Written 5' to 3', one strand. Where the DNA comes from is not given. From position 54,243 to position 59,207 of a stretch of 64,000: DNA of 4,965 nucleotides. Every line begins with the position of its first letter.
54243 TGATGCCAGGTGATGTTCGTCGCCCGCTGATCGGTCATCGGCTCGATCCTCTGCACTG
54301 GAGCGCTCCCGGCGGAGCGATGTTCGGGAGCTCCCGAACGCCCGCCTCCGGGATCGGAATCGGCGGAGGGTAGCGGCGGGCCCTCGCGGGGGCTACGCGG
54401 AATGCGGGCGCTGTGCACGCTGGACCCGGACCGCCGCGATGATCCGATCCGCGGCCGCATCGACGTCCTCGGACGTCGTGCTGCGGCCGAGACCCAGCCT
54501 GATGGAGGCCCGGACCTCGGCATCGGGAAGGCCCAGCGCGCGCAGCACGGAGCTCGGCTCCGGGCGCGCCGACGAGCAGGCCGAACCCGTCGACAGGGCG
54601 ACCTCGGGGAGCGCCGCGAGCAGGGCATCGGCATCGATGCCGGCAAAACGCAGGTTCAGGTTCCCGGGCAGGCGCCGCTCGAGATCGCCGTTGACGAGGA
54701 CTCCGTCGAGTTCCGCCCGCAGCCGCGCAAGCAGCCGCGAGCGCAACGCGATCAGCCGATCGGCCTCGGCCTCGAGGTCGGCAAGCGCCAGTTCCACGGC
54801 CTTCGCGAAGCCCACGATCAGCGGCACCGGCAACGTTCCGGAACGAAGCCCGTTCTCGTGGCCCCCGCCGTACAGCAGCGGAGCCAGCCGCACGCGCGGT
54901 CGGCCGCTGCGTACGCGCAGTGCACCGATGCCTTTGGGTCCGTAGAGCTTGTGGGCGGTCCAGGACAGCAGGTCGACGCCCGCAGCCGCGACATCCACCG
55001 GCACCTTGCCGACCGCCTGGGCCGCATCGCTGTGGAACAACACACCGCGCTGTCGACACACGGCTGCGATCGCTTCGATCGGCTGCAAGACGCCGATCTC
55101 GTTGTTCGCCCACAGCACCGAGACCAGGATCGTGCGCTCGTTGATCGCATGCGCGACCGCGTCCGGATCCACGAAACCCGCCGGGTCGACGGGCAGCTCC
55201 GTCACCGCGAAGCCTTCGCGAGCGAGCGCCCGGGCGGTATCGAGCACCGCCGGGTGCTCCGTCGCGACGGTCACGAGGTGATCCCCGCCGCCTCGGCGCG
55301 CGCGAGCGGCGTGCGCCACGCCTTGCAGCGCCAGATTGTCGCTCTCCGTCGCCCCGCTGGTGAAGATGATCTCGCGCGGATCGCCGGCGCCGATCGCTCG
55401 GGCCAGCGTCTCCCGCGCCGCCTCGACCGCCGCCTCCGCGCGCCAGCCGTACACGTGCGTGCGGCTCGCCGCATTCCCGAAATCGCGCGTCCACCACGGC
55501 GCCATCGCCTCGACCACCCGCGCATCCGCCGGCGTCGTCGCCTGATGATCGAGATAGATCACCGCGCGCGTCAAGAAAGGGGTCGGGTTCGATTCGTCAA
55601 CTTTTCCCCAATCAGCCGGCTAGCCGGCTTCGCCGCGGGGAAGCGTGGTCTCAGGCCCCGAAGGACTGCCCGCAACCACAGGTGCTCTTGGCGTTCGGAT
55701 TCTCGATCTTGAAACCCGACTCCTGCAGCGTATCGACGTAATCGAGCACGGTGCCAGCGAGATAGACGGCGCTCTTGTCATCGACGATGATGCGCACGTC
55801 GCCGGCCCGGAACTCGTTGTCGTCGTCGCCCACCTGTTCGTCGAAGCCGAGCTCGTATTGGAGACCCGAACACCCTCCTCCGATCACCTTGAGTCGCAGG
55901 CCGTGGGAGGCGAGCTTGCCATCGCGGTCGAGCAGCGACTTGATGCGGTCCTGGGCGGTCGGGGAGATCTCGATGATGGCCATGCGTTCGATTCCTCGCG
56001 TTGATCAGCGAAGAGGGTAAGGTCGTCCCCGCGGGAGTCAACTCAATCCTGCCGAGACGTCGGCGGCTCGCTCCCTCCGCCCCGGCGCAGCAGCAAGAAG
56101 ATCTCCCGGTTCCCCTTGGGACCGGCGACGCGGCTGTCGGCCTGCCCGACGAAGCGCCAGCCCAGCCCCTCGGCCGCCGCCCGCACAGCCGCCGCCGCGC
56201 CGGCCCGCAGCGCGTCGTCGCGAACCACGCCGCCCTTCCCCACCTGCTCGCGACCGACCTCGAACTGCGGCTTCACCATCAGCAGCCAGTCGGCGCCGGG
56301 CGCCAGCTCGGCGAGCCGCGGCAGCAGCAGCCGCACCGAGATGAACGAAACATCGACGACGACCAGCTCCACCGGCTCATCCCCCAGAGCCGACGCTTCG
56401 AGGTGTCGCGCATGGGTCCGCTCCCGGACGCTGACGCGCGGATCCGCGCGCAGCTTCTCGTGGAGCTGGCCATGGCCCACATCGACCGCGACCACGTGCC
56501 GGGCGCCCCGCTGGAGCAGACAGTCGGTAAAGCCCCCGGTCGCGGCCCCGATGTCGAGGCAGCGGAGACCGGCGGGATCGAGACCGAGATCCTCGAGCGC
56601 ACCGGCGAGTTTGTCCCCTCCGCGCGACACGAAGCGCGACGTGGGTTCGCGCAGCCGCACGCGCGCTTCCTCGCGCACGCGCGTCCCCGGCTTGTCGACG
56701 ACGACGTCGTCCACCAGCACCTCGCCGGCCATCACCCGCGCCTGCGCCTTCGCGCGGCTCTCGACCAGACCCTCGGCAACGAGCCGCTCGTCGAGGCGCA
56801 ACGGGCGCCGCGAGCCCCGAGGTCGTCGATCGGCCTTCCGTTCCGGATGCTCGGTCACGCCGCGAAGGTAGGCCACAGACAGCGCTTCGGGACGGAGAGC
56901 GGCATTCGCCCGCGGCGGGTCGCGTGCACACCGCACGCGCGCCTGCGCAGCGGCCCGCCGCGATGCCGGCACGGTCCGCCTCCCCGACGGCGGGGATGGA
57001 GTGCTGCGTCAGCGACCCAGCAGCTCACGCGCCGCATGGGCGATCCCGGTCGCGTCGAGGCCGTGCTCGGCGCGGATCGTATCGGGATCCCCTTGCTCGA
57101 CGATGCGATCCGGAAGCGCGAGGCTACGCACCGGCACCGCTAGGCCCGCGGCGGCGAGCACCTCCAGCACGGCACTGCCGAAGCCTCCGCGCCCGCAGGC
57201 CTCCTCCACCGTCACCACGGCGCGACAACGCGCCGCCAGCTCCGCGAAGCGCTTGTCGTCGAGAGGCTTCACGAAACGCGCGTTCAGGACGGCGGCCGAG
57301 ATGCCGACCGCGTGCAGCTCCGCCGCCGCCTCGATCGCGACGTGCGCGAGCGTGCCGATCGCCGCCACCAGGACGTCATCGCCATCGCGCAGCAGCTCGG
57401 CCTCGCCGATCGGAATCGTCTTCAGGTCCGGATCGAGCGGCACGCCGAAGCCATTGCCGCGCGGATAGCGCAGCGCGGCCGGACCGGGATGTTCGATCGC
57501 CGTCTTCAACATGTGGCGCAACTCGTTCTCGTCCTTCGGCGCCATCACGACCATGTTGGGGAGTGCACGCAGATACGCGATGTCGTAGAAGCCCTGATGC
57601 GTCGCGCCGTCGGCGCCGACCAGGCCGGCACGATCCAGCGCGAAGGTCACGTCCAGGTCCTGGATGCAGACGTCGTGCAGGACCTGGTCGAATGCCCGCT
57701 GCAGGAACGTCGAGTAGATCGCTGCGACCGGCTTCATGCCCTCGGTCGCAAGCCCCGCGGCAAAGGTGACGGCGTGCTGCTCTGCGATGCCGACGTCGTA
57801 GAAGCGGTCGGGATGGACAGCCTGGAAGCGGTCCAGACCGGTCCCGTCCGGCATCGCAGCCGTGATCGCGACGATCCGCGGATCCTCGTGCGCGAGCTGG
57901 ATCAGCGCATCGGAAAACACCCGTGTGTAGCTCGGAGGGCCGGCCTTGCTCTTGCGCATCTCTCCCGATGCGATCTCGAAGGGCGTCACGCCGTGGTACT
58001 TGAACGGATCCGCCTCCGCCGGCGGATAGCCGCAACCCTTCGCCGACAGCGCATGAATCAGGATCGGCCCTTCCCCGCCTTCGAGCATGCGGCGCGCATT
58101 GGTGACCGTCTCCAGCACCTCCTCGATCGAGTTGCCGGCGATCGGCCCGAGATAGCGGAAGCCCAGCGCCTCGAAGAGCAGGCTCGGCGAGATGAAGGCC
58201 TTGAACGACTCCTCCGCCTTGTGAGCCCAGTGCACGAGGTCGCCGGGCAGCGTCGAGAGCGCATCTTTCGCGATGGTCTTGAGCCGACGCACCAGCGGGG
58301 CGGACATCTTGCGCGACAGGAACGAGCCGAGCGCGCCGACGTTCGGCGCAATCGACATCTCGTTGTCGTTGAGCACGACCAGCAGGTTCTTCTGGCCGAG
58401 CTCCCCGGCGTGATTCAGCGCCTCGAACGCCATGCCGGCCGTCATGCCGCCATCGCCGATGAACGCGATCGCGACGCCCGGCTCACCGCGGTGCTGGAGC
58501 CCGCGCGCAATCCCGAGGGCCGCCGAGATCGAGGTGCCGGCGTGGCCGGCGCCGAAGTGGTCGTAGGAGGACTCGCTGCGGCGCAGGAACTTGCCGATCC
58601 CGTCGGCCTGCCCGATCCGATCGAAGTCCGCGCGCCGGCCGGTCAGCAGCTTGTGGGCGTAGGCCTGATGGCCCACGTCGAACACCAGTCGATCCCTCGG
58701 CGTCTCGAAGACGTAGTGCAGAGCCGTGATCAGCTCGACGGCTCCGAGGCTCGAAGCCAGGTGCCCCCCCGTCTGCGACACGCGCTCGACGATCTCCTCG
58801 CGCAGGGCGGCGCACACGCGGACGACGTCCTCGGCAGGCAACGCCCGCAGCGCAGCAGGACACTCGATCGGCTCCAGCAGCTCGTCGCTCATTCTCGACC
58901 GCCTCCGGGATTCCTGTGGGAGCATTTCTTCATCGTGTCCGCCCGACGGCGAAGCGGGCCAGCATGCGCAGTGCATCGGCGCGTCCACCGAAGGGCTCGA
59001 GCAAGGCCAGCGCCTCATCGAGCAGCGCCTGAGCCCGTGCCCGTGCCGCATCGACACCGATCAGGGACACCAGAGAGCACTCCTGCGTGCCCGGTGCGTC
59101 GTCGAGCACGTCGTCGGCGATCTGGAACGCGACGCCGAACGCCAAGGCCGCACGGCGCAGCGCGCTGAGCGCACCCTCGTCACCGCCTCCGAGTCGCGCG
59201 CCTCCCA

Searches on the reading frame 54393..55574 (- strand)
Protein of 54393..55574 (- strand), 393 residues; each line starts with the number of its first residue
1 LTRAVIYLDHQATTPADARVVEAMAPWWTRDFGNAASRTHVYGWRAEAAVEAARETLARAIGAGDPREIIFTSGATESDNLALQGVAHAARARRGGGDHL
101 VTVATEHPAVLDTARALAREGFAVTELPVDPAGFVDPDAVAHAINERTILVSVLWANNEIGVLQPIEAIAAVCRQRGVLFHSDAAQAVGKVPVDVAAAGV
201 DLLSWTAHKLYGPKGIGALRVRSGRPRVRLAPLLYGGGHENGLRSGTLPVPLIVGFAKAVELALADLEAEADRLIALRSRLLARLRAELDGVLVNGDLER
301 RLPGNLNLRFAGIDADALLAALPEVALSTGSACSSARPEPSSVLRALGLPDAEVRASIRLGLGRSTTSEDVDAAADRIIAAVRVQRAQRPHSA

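Call 60: search_protein_families(library=pfam, proteins=[window:54393-55574:-], max_evalue=0.00001)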
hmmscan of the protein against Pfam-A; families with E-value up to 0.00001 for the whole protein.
window:54393-55574:- (393 aa): 2 families
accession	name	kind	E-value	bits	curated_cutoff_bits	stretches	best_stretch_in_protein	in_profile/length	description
PF00266.25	Aminotran_5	-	3.2e-78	263.7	21.5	1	6-373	1-370/371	Aminotransferase class-V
PF01041.23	DegT_DnrJ_EryC1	-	3.6e-07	30.2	19.8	1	72-190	45-152/360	DegT/DnrJ/EryC1/StrS aminotransferase family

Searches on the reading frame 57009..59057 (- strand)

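Call 60: search_protein_families(library=pfam, proteins=[window:57009-59057:-], max_evalue=0.00001)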
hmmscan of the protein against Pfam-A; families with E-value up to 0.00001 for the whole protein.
window:57009-59057:- (682 aa): 5 families
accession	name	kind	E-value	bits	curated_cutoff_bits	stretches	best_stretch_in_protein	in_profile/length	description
PF13292.11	DXP_synthase_N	-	8.3e-100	334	21.2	1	61-337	1-273/274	1-deoxy-D-xylulose-5-phosphate synthase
PF02779.29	Transket_pyr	-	1e-51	175.5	27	1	375-535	3-171/174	Transketolase, pyrimidine binding domain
PF02780.25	Transketolase_C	-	1.4e-30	106.2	25.9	1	551-672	1-124/124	Transketolase, C-terminal domain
PF02775.26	TPP_enzyme_C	-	3.9e-07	30.4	21.9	0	160-233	17-84/151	Thiamine pyrophosphate enzyme, C-terminal TPP binding domain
PF00676.26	E1_dh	-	9.9e-07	28.4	22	0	98-230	31-160/300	Dehydrogenase E1 component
